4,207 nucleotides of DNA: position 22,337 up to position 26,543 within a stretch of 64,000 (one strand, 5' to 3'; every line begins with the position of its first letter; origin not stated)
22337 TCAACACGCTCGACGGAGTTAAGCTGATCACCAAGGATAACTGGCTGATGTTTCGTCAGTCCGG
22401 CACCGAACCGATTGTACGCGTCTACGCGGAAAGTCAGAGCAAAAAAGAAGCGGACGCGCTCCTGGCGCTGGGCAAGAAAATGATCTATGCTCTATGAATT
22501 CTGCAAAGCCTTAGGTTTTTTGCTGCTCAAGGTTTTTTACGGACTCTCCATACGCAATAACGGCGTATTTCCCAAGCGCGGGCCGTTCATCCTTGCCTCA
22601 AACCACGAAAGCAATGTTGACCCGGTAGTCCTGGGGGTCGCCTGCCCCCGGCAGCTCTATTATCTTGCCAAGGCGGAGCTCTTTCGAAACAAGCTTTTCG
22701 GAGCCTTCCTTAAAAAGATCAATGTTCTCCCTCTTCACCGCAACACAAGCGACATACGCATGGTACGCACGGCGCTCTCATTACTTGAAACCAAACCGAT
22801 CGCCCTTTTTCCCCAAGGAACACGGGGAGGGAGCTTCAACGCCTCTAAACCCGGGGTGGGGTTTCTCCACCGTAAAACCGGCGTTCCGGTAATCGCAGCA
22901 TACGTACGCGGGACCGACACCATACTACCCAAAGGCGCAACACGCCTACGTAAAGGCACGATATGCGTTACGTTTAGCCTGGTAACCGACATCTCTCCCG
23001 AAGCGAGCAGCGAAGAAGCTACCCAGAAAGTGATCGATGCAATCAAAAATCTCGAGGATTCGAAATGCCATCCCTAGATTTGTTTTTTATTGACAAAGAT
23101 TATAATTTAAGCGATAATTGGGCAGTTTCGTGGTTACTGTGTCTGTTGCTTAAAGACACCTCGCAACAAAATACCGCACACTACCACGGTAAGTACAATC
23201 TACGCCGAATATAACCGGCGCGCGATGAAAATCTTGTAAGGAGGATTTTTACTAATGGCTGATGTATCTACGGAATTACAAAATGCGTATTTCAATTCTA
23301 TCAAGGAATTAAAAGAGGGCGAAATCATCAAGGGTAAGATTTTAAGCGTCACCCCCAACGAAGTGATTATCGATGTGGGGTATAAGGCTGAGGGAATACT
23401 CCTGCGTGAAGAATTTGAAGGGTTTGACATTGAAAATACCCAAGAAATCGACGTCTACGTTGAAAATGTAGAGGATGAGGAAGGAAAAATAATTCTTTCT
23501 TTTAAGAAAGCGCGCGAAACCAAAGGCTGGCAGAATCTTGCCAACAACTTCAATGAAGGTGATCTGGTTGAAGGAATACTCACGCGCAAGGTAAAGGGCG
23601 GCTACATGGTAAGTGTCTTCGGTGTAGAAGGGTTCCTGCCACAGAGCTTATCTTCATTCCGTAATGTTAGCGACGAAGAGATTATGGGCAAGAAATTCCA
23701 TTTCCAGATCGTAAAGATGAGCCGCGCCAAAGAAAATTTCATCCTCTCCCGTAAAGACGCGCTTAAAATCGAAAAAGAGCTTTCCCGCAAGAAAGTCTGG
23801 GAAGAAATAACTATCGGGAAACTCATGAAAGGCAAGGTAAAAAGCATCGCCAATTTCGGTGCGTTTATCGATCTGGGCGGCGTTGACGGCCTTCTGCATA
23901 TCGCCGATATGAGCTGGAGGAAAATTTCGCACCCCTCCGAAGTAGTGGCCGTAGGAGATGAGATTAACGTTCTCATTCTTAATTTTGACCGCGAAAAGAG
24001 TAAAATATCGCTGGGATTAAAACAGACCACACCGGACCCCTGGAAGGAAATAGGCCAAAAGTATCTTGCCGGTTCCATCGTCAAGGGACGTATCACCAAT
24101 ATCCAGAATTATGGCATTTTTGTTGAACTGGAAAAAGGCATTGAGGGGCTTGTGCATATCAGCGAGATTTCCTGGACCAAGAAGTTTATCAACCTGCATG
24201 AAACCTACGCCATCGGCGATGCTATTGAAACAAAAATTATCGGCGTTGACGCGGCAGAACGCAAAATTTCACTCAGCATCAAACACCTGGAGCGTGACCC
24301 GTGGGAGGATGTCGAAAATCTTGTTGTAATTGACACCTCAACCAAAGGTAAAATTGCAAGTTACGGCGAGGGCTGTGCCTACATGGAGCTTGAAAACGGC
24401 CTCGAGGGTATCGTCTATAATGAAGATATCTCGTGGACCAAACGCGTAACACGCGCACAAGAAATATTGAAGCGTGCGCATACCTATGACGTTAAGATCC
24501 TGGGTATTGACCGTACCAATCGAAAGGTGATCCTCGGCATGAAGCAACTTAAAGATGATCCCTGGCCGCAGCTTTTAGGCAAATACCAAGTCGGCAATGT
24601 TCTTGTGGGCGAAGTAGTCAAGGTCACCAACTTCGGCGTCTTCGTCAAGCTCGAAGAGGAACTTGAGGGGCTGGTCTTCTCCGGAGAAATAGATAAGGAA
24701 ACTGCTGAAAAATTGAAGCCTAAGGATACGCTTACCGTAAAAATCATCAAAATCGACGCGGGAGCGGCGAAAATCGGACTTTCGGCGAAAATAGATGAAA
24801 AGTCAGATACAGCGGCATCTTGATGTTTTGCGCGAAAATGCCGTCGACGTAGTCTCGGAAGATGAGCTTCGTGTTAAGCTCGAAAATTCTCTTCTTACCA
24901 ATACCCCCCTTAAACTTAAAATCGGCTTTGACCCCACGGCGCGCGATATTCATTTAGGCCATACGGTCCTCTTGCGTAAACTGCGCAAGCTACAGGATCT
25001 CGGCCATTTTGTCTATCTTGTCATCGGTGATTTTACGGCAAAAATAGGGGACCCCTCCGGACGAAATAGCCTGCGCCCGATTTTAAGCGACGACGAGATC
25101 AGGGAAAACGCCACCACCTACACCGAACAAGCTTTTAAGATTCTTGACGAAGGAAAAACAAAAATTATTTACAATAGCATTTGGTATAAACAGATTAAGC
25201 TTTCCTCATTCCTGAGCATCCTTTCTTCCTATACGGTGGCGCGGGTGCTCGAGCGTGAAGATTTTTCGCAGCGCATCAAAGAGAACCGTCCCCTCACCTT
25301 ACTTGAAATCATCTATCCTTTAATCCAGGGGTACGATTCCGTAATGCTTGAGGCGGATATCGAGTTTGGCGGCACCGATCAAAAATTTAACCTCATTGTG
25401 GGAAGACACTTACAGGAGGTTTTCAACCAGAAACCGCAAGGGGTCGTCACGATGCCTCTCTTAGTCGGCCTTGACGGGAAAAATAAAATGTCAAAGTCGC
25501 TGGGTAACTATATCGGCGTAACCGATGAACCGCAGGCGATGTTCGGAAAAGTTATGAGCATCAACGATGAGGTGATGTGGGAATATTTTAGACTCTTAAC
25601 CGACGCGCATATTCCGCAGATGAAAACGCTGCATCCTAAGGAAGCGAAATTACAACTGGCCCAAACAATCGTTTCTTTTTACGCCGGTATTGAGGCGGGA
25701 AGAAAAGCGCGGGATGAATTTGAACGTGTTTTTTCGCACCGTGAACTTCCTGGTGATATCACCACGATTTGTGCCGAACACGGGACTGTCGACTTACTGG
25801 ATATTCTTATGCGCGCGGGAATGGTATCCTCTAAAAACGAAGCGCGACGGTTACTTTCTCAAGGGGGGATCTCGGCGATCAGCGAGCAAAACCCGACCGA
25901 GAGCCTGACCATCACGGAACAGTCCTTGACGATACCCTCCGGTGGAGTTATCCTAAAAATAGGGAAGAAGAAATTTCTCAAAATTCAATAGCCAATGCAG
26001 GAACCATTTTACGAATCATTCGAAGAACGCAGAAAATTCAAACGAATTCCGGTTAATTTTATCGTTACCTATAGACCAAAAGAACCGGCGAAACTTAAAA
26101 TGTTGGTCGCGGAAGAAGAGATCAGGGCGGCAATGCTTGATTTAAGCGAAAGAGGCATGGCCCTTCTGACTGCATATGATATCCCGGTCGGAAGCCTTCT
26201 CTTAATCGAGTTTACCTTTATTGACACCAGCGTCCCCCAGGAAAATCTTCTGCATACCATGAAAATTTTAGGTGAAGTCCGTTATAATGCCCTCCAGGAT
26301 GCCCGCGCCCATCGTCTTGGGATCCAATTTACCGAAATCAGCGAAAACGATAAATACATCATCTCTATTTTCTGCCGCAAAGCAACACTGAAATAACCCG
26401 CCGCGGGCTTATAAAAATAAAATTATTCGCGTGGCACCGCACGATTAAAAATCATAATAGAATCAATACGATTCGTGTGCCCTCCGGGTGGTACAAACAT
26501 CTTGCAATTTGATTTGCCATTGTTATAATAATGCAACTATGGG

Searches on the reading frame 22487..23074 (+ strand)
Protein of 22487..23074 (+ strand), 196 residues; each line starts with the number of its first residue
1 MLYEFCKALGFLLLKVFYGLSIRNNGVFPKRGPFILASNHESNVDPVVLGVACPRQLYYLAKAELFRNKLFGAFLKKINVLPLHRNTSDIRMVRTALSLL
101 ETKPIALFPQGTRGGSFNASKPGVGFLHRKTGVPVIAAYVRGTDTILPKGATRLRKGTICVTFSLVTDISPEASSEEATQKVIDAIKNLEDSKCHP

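Call 30: search_protein_families(library=pfam, proteins=[window:22487-23074:+], max_evalue=0.00001)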
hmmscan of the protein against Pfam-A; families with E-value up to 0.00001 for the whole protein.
window:22487-23074:+ (196 aa): 1 family
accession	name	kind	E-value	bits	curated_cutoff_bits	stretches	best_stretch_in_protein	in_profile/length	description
PF01553.26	Acyltransferase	-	3.5e-18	66.1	23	1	23-139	5-130/132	Acyltransferase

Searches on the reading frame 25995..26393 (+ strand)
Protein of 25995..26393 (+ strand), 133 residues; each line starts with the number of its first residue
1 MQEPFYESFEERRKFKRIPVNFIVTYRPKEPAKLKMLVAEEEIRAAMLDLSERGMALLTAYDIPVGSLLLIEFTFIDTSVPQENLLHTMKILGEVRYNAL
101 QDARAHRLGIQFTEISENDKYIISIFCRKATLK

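Call 3: search_protein_families(library=pfam, proteins=[window:25995-26393:+], max_evalue=0.01)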
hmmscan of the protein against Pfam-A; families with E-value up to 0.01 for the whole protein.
window:25995-26393:+ (133 aa): 1 family
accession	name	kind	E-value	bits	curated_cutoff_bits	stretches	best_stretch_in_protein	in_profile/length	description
PF07238.19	PilZ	-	9e-11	42.5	22.5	1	11-120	1-93/102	PilZ domain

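Call 4: search_protein_families(library=ncbifam, proteins=[window:25995-26393:+], max_evalue=0.01)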
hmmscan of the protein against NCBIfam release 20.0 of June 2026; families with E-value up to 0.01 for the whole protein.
window:25995-26393:+ (133 aa): 2 families
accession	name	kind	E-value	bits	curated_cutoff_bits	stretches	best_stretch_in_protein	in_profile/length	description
TIGR02266.1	gmx_TIGR02266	paralog_domain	0.0037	17.4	68.7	1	34-121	8-89/96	TIGR02266 family protein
TIGR02268.1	TIGR02268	paralog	0.0095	15.3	76.15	0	31-86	56-111/295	Myxococcus xanthus paralogous family TIGR02268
